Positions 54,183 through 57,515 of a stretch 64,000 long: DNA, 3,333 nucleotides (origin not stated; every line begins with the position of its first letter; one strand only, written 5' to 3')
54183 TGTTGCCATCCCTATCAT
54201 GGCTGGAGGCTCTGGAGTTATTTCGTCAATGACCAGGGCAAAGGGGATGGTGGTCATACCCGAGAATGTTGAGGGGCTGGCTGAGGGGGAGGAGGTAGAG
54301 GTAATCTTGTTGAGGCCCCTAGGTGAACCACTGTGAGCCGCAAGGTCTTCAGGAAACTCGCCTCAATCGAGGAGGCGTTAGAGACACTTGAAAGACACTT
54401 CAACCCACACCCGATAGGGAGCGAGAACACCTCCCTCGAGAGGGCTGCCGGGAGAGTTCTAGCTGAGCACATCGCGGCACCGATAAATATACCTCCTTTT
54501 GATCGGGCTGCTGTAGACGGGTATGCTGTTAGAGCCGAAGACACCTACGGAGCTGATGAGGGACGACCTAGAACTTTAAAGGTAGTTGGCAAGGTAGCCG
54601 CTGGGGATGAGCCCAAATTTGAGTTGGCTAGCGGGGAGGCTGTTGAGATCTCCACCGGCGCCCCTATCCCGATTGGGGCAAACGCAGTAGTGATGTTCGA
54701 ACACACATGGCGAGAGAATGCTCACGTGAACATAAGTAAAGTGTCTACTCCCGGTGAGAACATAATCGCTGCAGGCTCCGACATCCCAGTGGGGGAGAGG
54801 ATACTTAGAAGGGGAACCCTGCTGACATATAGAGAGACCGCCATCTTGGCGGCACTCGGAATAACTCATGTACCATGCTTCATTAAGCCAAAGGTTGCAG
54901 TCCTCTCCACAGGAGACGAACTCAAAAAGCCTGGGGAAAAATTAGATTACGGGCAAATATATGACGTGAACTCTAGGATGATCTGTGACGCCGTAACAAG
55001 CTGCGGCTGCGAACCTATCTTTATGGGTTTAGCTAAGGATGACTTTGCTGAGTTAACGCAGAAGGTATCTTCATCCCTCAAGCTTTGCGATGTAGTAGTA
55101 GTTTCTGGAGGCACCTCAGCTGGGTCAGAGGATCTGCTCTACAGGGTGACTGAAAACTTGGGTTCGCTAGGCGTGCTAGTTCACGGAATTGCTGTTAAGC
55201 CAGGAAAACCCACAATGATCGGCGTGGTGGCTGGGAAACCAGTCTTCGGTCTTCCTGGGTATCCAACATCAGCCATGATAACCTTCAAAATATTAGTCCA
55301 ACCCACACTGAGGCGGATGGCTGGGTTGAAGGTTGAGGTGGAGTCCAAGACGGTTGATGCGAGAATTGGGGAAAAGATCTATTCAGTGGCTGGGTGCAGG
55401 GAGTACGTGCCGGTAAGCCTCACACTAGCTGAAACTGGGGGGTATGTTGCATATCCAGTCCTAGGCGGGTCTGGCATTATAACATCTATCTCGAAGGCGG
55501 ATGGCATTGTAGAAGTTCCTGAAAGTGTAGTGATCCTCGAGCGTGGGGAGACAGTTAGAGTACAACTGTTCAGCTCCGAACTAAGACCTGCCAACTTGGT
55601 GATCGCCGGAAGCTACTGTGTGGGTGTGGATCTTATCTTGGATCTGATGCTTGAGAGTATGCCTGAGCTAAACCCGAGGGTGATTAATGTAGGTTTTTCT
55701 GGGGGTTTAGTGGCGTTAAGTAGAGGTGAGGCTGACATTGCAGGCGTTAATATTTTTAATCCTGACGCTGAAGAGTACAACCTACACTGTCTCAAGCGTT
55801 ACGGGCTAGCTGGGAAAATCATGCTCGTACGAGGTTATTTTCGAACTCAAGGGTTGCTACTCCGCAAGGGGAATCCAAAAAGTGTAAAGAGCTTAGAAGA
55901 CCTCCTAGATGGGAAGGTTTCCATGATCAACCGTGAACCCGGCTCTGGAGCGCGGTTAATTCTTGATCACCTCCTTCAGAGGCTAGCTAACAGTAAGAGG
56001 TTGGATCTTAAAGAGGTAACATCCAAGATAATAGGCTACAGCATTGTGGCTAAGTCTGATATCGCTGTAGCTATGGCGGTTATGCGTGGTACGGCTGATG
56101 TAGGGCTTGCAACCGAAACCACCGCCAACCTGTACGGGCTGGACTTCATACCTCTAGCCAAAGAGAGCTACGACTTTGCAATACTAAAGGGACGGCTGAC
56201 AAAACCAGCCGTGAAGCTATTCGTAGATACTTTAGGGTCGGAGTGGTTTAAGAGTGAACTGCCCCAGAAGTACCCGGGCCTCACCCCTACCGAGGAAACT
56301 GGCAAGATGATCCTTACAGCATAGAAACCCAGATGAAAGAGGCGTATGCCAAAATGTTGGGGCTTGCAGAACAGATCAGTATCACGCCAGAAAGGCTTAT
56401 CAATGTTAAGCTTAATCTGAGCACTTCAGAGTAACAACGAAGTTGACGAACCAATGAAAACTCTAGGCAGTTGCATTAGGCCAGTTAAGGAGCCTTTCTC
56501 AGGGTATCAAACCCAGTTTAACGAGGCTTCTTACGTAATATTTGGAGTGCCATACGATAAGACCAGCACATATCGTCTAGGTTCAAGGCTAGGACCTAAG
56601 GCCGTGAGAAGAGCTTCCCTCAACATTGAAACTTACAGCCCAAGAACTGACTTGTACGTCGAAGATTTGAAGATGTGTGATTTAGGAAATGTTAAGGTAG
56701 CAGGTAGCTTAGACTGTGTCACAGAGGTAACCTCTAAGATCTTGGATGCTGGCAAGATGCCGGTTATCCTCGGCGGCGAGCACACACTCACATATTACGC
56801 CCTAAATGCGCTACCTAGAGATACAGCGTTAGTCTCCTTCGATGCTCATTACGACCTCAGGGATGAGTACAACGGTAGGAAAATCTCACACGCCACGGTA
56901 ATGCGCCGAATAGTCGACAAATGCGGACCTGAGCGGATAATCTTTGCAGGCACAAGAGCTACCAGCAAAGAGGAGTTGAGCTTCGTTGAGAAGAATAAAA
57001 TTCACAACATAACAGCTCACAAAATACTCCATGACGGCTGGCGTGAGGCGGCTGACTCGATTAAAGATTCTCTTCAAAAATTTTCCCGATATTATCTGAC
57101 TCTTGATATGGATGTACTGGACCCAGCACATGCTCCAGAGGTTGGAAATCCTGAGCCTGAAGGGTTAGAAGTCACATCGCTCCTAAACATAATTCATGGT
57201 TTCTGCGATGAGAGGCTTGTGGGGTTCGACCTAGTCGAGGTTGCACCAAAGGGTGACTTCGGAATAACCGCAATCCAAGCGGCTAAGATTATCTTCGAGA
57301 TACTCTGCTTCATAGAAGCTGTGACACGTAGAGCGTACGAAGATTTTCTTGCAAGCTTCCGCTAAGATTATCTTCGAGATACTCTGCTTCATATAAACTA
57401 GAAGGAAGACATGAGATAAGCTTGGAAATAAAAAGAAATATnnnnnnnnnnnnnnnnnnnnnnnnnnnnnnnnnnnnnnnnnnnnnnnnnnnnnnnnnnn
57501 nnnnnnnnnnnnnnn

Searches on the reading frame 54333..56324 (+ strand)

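Call 24: search_protein_families(library=pfam, proteins=[window:54333-56324:+], max_evalue=0.001)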
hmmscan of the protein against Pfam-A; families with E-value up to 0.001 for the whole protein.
window:54333-56324:+ (663 aa): 5 families
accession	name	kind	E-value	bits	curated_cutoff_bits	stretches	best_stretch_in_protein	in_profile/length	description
PF12727.12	PBP_like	-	7.8e-54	182.2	27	1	442-634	7-192/193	PBP superfamily domain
PF03453.22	MoeA_N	-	4e-46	157.1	30.8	1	11-176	2-160/160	MoeA N-terminal region (domain I and II)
PF00994.29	MoCF_biosynth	-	9.3e-31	106.9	26.6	1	189-327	1-143/144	Probable molybdopterin binding domain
PF03454.20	MoeA_C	-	2.6e-16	60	22.1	1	343-413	2-72/72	MoeA C-terminal region (domain IV)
PF13531.11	SBP_bac_11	-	1.1e-08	35.6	25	1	507-637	82-215/227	Bacterial extracellular solute-binding protein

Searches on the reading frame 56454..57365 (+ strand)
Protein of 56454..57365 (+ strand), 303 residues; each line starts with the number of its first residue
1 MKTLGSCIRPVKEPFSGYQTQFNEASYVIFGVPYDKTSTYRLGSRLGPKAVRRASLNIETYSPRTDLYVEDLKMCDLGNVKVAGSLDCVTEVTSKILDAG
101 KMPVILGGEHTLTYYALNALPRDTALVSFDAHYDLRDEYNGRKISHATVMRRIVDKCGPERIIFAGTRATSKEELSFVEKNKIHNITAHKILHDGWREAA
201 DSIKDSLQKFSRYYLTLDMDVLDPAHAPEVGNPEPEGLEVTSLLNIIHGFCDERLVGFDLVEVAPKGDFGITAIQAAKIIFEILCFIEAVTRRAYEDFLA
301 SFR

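Call 24: search_protein_families(library=pfam, proteins=[window:56454-57365:+], max_evalue=0.001)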
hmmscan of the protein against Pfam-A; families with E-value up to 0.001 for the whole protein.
window:56454-57365:+ (303 aa): 1 family
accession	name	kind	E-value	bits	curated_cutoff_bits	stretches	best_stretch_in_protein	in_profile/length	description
PF00491.26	Arginase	-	1.9e-73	247.8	22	1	26-284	2-279/280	Arginase family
